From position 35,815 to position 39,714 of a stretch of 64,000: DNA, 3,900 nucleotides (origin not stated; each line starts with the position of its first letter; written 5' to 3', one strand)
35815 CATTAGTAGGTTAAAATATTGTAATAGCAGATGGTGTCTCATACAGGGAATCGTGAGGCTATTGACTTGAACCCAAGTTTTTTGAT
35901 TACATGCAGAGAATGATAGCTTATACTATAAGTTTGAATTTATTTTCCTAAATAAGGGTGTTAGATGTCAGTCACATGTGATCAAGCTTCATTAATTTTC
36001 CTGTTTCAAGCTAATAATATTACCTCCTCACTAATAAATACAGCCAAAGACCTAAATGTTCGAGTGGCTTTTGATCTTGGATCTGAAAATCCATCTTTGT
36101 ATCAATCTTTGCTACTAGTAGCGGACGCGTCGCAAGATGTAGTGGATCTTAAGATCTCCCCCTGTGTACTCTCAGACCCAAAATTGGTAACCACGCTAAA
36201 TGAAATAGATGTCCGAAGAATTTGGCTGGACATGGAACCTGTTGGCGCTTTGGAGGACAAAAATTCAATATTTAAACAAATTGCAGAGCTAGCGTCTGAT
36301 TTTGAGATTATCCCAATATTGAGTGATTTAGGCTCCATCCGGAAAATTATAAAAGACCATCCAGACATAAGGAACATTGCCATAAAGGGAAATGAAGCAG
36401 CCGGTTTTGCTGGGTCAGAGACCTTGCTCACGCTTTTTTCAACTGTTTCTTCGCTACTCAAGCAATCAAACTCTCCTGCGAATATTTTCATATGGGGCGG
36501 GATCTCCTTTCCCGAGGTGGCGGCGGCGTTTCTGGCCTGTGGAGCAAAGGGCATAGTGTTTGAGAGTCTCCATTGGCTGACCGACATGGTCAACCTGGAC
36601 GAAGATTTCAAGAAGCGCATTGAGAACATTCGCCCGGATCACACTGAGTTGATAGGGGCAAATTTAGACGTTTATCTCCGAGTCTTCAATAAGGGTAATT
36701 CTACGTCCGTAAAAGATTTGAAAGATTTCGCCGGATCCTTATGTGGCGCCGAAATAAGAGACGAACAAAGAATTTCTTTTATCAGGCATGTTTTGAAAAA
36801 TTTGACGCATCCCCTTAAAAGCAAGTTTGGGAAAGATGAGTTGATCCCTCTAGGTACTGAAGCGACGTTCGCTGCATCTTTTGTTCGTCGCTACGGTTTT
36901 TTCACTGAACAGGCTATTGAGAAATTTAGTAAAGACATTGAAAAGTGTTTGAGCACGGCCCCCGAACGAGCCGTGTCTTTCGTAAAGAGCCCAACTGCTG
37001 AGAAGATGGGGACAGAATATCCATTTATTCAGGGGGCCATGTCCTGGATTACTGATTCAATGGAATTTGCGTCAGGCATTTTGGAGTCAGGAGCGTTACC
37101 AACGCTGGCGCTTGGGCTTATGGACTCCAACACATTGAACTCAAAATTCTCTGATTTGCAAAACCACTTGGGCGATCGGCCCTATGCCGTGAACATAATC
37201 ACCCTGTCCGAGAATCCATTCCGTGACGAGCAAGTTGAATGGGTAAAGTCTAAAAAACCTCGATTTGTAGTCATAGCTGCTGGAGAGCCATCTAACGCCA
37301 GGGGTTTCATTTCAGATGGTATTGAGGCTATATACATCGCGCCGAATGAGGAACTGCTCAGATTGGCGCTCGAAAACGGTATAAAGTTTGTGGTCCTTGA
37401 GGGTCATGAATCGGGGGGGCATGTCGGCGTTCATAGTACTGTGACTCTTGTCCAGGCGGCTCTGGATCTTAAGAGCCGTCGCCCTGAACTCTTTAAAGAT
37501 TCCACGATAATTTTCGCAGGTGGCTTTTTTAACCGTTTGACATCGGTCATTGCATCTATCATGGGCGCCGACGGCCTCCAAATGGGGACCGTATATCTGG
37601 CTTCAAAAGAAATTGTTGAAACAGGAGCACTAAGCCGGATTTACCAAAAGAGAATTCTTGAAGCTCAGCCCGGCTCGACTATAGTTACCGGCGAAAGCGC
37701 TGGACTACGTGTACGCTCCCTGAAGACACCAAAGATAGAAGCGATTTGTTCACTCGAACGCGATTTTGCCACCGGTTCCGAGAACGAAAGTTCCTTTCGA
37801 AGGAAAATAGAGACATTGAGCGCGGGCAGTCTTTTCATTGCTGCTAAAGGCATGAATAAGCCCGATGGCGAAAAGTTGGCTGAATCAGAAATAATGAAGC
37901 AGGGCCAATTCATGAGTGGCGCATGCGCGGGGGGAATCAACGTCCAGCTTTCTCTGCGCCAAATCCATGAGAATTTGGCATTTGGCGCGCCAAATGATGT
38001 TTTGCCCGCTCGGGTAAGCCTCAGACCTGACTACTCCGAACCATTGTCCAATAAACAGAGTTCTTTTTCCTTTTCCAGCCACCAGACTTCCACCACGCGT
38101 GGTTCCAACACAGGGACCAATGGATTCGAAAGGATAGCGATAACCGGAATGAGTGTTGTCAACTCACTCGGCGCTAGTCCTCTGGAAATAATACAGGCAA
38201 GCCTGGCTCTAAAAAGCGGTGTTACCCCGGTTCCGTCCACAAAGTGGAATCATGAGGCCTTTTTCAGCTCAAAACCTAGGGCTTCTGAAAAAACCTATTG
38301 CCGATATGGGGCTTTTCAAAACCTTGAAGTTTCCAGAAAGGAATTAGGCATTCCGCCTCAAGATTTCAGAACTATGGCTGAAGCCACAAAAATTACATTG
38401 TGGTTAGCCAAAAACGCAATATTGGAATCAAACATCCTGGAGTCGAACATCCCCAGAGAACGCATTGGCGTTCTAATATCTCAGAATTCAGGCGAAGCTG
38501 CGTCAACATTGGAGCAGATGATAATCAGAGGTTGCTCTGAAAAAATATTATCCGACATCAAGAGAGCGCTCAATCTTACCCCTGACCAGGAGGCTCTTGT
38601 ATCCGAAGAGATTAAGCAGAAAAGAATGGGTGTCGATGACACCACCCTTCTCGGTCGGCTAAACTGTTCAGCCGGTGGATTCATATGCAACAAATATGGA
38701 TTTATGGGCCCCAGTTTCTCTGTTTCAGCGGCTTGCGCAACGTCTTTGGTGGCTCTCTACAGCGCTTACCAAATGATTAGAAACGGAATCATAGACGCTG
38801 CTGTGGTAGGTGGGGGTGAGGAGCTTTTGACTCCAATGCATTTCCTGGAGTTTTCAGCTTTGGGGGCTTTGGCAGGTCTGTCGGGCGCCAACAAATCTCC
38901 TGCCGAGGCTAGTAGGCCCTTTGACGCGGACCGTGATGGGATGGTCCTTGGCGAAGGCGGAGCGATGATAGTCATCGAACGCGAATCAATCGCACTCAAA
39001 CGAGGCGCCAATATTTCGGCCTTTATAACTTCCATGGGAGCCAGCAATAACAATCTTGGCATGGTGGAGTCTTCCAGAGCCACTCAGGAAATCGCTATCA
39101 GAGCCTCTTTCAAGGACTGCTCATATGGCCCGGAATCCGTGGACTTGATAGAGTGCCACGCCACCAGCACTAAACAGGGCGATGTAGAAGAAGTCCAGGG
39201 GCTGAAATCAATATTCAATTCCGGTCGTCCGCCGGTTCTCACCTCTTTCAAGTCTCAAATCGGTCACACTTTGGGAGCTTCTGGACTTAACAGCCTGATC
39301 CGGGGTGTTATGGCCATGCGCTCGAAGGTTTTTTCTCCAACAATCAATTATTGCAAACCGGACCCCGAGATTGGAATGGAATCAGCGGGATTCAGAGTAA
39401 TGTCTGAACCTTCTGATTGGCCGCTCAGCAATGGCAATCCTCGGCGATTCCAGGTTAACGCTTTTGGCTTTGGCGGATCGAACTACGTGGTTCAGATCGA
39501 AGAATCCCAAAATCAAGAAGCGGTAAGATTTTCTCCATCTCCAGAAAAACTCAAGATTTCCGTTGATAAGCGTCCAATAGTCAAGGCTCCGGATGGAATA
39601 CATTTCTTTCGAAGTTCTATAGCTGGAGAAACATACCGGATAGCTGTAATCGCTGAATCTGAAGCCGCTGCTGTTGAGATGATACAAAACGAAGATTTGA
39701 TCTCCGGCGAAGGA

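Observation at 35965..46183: Operon of a self-contained ER-KS-AT-ACP-KR-DH megasynthase, a PPTase and a B12-radical-SAM enzyme: candidate pathway for an undescribed lipid or polyketide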

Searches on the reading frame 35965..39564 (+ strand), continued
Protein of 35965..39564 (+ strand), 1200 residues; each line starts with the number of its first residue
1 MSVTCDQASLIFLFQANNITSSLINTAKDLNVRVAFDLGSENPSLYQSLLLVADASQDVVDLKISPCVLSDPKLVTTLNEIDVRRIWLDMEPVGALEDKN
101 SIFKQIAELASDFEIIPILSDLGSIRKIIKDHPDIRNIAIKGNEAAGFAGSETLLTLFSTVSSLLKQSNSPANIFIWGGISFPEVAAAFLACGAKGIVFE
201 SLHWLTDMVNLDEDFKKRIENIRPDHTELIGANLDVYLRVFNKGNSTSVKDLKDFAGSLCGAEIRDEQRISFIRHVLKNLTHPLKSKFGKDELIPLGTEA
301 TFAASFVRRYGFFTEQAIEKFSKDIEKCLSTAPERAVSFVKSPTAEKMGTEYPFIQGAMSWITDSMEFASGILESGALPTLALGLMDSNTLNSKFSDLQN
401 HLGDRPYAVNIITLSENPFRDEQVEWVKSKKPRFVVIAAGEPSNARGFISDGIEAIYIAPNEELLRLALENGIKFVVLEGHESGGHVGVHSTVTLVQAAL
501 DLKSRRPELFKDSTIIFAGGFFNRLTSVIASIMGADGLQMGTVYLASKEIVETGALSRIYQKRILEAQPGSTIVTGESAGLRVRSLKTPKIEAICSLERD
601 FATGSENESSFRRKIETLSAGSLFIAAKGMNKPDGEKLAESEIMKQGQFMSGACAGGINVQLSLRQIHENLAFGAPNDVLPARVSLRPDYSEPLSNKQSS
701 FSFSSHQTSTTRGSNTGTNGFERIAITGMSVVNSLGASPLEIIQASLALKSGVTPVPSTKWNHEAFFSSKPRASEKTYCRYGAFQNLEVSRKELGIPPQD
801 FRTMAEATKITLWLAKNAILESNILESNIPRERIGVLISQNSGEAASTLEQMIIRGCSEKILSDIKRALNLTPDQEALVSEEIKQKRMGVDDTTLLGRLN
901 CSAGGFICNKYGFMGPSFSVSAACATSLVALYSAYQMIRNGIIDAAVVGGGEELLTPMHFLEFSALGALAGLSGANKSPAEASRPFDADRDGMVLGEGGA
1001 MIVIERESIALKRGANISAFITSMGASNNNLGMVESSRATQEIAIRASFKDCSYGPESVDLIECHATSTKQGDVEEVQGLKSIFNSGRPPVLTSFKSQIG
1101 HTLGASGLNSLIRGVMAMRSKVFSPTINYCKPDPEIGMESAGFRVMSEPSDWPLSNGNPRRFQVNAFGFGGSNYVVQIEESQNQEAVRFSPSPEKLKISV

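Call 56: search_protein_families(library=ncbifam, proteins=[L082:2302-3294:+, L082:16732-17853:+, L082:6300-7724:+, L082:18369-19397:-], max_evalue=0.00001)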
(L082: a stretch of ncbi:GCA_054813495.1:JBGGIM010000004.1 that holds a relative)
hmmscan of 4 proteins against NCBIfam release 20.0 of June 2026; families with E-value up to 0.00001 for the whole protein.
L082:2302-3294:+ (330 aa): 23 families
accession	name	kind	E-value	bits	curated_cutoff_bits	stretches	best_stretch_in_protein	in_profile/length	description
TIGR03466.1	HpnA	hypoth_equivalog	7.9e-31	107.1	367.65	1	7-327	2-324/327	hopanoid-associated sugar epimerase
NF042422.1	oxyalk_red_OleD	equivalog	1.2e-20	74.2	580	1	8-321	3-325/329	2-alkyl-3-oxoalkanoate reductase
TIGR01181.1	dTDP_gluc_dehyt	equivalog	8.5e-18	64.5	365.1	1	8-329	2-316/321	dTDP-glucose 4,6-dehydratase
NF042423.1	oxyalk_red_Shew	equivalog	1.6e-17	63.6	580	1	3-236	6-247/331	2-alkyl-3-oxoalkanoate reductase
TIGR01777.1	yfcH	hypoth_equivalog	2.5e-16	60.1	207.35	1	8-258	1-251/292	TIGR01777 family oxidoreductase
TIGR01179.1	galE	equivalog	4.1e-16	58.7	262.3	1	8-167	2-173/332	UDP-glucose 4-epimerase GalE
NF052578.1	StrlDmthSdmBMthl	equivalog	2e-13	50.8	600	1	8-271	3-269/328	sterol demethylase protein SdmB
NF050030.1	thlkprotThyD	equivalog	1.4e-12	47.4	400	1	8-254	3-258/305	thylakoid membrane protein ThyD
TIGR01746.1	Thioester-redct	subfamily_domain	3e-12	46.5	213.35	1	69-242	87-277/371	thioester reductase domain-containing protein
TIGR04180.1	EDH_00030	hypoth_equivalog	3.5e-12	46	475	1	8-246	1-256/297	NAD-dependent 4,6-dehydratase LegB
NF005539.0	PRK07201.1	equivalog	4.4e-11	42.2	549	1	9-248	4-268/657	SDR family oxidoreductase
TIGR01214.1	rmlD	equivalog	5.1e-11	42.2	224.05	1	8-248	2-228/285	dTDP-4-dehydrorhamnose reductase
NF058621.1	DiazavRedAvaA7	equivalog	7.3e-11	42.2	400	1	8-221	3-224/304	3-diazoavenalumate denitrifying reductase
TIGR02197.1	heptose_epim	equivalog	1e-10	41.3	274.6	1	8-176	1-176/316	ADP-glyceromanno-heptose 6-epimerase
NF047837.1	UDPAcbARedWbcJ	equivalog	1.4e-10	40.6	500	1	56-236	32-205/372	UDP-2-acetamido-2,6-beta-L-arabino-hexul-4-ose reductase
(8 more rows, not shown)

L082:16732-17853:+ (373 aa): 0 families

L082:6300-7724:+ (474 aa): 24 families
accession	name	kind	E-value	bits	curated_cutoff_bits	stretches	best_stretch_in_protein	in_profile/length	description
TIGR02026.1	BchE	equivalog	1.2e-44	153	481.35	1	18-389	18-389/497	magnesium-protoporphyrin IX monomethyl ester anaerobic oxidative cyclase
TIGR04479.1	bcpD_PhpK_rSAM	subfamily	9.4e-37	126.5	600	1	11-371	61-415/504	PhpK family radical SAM P-methyltransferase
NF050148.1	rSAM_ApyD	equivalog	4e-36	124.6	750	1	45-372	57-375/645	RiPP biosynthesis radical SAM protein ApyD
NF038361.1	rSAM_Sden_1168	equivalog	1.2e-34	119.8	575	1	20-387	83-473/560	Sden_1168 family B12-binding radical SAM P-methyltransferase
TIGR03471.1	HpnJ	equivalog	9.2e-33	113.8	577.6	1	65-390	70-390/472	hopanoid biosynthesis associated radical SAM protein HpnJ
TIGR04072.2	rSAM_ladder_B12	equivalog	9.9e-29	100.2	360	2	197-430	180-415/443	lipid biosynthesis B12-binding/radical SAM protein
TIGR03975.1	rSAM_ocin_1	subfamily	3e-25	88.8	281.85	1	52-365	117-430/606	RiPP maturation radical SAM C-methyltransferase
TIGR04385.1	B12_rSAM_cofa1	equivalog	6.2e-24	85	450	1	16-365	14-364/438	B12 lower ligand biosynthesis radical SAM protein BzaD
TIGR04013.1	B12_SAM_MJ_1487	hypoth_equivalog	6.5e-24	84.5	251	2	53-173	32-146/382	TIGR04013 family B12-binding domain/radical SAM domain-containing protein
TIGR04014.1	B12_SAM_MJ_0865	equivalog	7.1e-24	84.4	360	1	69-365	46-336/434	methyl-coenzyme M reductase glutamine C-methyltransferase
TIGR04367.1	HpnR_B12_rSAM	equivalog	1.2e-23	83.4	650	1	21-385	21-371/490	hopanoid C-3 methylase HpnR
NF033712.0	B12_rSAM_KedN5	subfamily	2.1e-22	79.1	700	1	39-253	38-251/624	KedN5 family methylcobalamin-dependent radical SAM C-methyltransferase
NF033070.1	rSAM_AprD4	equivalog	8.4e-21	74.4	500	1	18-380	38-383/456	AprD4 family radical SAM diol-dehydratase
TIGR04295.1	B12_rSAM_oligo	hypoth_equivalog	1.3e-20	73.5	400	1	17-403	20-400/422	TIGR04295 family B12-binding domain-containing radical SAM protein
NF040546.1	rSAM_CUAEP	equivalog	9.5e-17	60.8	500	1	22-409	13-390/468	CUAEP/CCAEP-tail radical SAM (seleno)protein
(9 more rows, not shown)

L082:18369-19397:- (342 aa): 1 family
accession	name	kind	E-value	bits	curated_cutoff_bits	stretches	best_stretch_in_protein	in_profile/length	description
TIGR03472.1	HpnI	equivalog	4.3e-15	55.4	310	1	4-337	48-371/373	bacteriohopanetetrol glucosamine biosynthesis glycosyltransferase HpnI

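Call 73: find_encoding_contigs(protein=P0216, flank=10000, max_places=2)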
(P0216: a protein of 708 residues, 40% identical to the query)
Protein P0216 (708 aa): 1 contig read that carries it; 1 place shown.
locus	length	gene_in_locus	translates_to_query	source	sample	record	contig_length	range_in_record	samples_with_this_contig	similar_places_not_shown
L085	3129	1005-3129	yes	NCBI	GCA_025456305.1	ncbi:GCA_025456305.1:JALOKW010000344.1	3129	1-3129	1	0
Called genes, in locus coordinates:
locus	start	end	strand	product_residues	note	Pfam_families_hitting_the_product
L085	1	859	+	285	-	PF04055:Radical_SAM, PF13186:SPASM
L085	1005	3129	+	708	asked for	PF03060:NMO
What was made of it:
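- Tried and rejected: P0216 looked like one but is a fragment at a contig end (call 73).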

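Call 74: find_encoding_contigs(protein=P0352, flank=9000, max_places=1)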
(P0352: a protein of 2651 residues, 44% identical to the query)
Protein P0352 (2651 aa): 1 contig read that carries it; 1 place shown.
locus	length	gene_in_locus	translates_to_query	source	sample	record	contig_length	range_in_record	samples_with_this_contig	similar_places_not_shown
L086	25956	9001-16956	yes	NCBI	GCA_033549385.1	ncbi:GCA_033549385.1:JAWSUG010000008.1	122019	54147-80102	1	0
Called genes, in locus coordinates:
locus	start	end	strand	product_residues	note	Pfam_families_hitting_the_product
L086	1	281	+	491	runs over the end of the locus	-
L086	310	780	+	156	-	-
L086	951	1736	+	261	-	PF00535:Glycos_transf_2, PF10111:Glyco_tranf_2_2 (weak), PF13641:Glyco_tranf_2_3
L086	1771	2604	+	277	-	-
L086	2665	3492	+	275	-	PF00657:Lipase_GDSL, PF13472:Lipase_GDSL_2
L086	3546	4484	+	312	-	PF00535:Glycos_transf_2, PF10111:Glyco_tranf_2_2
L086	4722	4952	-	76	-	-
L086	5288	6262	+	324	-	-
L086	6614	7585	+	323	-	PF01073:3Beta_HSD, PF01370:Epimerase, PF02719:Polysacc_synt_2, PF04321:RmlD_sub_bind, PF05368:NmrA, PF13460:NAD_binding_10, PF16363:GDP_Man_Dehyd, PF07993:NAD_binding_4, +1 more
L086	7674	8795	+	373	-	-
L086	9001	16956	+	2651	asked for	PF03060:NMO, PF00109:ketoacyl-synt, PF02801:Ketoacyl-synt_C, PF00698:Acyl_transf_1, PF00106:adh_short, PF08659:KR, PF13561:adh_short_C2, PF14765:PS-DH, +1 more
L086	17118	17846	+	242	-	PF01648:ACPS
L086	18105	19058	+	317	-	PF00005:ABC_tran, PF13304:AAA_21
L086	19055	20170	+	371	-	PF12698:ABC2_membrane_3, PF01061:ABC2_membrane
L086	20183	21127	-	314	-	PF04055:Radical_SAM, PF13186:SPASM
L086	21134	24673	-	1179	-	PF00501:AMP-binding, PF23024:AMP-dom_DIP2-like, PF24919:Mug62, PF00550:PP-binding, PF23297:ACP_SdgA_C (weak), PF00155:Aminotran_1_2, PF01053:Cys_Met_Meta_PP (weak)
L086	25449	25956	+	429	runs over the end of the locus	PF01594:AI-2E_transport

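Call 75: find_encoding_contigs(protein=P0295, flank=9000, max_places=1)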
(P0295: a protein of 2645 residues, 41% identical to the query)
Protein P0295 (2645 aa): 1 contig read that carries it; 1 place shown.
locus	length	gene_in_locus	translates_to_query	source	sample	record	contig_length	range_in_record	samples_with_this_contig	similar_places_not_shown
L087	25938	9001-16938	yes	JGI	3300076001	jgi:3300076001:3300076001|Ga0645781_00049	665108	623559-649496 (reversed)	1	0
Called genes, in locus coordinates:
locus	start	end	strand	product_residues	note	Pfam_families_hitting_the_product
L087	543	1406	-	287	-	PF01937:ARMT1-like_dom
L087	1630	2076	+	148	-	PF01300:Sua5_yciO_yrdC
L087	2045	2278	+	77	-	PF01300:Sua5_yciO_yrdC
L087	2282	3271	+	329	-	PF00480:ROK, PF01869:BcrAD_BadFG (faint)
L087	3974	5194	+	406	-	PF00266:Aminotran_5 (weak), PF01041:DegT_DnrJ_EryC1, PF00155:Aminotran_1_2 (weak), PF01212:Beta_elim_lyase (weak), PF01053:Cys_Met_Meta_PP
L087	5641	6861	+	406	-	PF00909:Ammonium_transp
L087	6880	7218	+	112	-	PF00543:P-II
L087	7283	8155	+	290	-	PF09694:Gcw_chp (weak)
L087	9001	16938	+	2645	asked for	PF03060:NMO, PF00109:ketoacyl-synt, PF02801:Ketoacyl-synt_C, PF00698:Acyl_transf_1, PF08659:KR, PF00106:adh_short, PF13561:adh_short_C2, PF14765:PS-DH, +2 more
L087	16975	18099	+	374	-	-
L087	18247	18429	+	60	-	-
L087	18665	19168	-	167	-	-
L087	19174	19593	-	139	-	-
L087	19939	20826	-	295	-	PF00126:HTH_1, PF03466:LysR_substrate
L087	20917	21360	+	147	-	PF22636:FlK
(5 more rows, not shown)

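Call 76: find_encoding_contigs(protein=P0311, flank=9000, max_places=1)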
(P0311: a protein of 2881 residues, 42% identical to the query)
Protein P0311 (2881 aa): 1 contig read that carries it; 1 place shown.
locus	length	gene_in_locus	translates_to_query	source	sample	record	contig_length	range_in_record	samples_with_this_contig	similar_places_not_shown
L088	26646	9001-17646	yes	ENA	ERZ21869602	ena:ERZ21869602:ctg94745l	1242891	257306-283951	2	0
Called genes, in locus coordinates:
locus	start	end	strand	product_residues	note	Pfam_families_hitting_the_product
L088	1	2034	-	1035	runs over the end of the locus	PF01590:GAF (faint), PF13424:TPR_12 (faint), PF13185:GAF_2 (faint), PF00158:Sigma54_activat, PF14532:Sigma54_activ_2, PF07728:AAA_5 (weak), PF25601:AAA_lid_14, PF02954:HTH_8, +1 more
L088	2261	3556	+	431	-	PF00753:Lactamase_B, PF19583:ODP (faint)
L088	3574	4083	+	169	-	PF09719:C_GCAxxG_C_C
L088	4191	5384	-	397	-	PF13506:Glyco_transf_21, PF00535:Glycos_transf_2 (faint), PF13641:Glyco_tranf_2_3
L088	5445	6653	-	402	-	PF04055:Radical_SAM, PF13186:SPASM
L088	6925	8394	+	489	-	PF01943:Polysacc_synt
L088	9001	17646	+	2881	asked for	PF03060:NMO, PF00109:ketoacyl-synt, PF02801:Ketoacyl-synt_C, PF00698:Acyl_transf_1, PF00106:adh_short, PF08659:KR, PF13561:adh_short_C2, PF14765:PS-DH, +3 more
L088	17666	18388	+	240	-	PF01648:ACPS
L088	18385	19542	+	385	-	-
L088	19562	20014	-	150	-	-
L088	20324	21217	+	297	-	PF01075:Glyco_transf_9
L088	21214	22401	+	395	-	PF13439:Glyco_transf_4, PF20706:GT4-conflict (weak), PF00534:Glycos_transf_1, PF13692:Glyco_trans_1_4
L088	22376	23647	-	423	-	PF02397:Bac_transf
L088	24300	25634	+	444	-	PF04932:Wzy_C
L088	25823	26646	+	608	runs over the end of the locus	PF00989:PAS, PF08448:PAS_4, PF08447:PAS_3, PF00989:PAS, PF13188:PAS_8, PF13426:PAS_9, PF07730:HisKA_3, PF02518:HATPase_c, +3 more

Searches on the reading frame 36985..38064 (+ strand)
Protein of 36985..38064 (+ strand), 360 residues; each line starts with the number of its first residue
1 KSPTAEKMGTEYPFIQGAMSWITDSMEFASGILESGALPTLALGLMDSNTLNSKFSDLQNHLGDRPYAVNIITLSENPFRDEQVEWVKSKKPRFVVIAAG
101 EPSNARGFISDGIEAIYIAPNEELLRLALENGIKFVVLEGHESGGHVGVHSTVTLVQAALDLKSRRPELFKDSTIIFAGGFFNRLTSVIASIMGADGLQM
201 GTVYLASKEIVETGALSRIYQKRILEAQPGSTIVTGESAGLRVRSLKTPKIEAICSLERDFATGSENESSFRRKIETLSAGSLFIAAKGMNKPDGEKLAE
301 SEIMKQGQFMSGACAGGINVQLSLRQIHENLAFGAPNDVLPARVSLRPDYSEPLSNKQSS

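Call 59: search_protein_families(library=ncbifam, proteins=[window:36985-38064:+], max_evalue=0.01)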
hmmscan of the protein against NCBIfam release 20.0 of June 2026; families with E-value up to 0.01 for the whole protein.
window:36985-38064:+ (360 aa): 1 family
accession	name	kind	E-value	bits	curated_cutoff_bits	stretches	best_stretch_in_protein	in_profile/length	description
TIGR03151.1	enACPred_II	equivalog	7.5e-37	127.2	453.1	1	5-332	5-297/307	enoyl-[acyl-carrier-protein] reductase FabK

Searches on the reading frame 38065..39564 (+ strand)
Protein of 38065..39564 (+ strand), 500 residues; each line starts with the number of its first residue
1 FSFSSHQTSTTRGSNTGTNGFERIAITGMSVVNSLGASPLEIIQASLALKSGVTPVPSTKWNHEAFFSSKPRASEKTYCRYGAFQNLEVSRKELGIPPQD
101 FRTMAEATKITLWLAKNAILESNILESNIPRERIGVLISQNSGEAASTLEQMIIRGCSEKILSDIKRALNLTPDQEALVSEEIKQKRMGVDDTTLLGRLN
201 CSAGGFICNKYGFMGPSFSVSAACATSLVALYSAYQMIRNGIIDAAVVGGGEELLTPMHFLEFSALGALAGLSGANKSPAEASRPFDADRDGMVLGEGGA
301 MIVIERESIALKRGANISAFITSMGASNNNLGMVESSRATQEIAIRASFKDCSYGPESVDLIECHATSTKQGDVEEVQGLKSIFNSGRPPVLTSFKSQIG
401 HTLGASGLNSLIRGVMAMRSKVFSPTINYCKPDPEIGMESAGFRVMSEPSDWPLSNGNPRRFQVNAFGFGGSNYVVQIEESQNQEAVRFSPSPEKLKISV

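Call 59: search_protein_families(library=ncbifam, proteins=[window:38065-39564:+], max_evalue=0.01)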
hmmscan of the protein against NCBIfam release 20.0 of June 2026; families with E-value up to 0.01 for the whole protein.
window:38065-39564:+ (500 aa): 26 families (the best 25 are shown)
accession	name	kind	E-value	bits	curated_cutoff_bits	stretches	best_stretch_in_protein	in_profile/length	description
TIGR03150.1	fabF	equivalog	4.8e-66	223.1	493.75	2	202-476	139-404/407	beta-ketoacyl-ACP synthase II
NF005589.0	PRK07314.1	subfamily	2.4e-60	204.5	387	2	200-478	140-409/413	beta-ketoacyl-ACP synthase II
NF045894.1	PKS_plus_SDR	equivalog_domain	3.5e-60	203.9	1740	1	183-487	132-433/1515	type I polyketide synthase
NF004970.0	PRK06333.1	subfamily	5e-60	203.5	525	1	203-476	152-417/424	beta-ketoacyl-ACP synthase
TIGR02813.1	omega_3_PfaA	subfamily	7.9e-60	202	1010.1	1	52-484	37-465/2582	polyketide-type polyunsaturated fatty acid synthase PfaA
NF006274.0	PRK08439.1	equivalog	1.4e-51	175.6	621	1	22-476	2-401/406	beta-ketoacyl-ACP synthase II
NF040607.1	mycolic_Pks13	equivalog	3e-51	174.1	2100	1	19-487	98-532/1680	polyketide synthase Pks13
NF005935.0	PRK07967.1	equivalog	5.9e-48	163.7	630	1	206-477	144-400/406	beta-ketoacyl-ACP synthase I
NF006587.0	PRK09116.1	equivalog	4.2e-47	160.8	470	1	190-476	130-402/408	beta-ketoacyl-ACP synthase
NF005490.0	PRK07103.1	equivalog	7.7e-46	157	445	1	170-478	115-410/414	polyketide beta-ketoacyl:acyl carrier protein synthase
NF005076.0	PRK06501.1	equivalog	1.9e-42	145.6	629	1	207-478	158-420/425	beta-ketoacyl-ACP synthase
NF005916.1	PRK07910.1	equivalog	2.5e-42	145.3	560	1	221-476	168-413/418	KasA/KasB family beta-ketoacyl-ACP synthase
NF058662.1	cispenta_AmcF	equivalog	9.7e-42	143.3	325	1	208-439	113-337/369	cispentacin biosynthesis acyltransferase subunit AmcF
NF006434.0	PRK08722.1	equivalog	5e-41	140.9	759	1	207-473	147-406/414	beta-ketoacyl-ACP synthase II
NF004618.0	PRK05952.1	equivalog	7.3e-41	140.3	455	1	195-480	118-382/384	beta-ketoacyl-ACP synthase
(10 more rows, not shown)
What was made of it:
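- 38128..39351 (+): Ketosynthase domain (residues 722-1129) with the Cys-His-His triad. Scores: FabF 223 bits, PfaA 202 bits (call 59).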
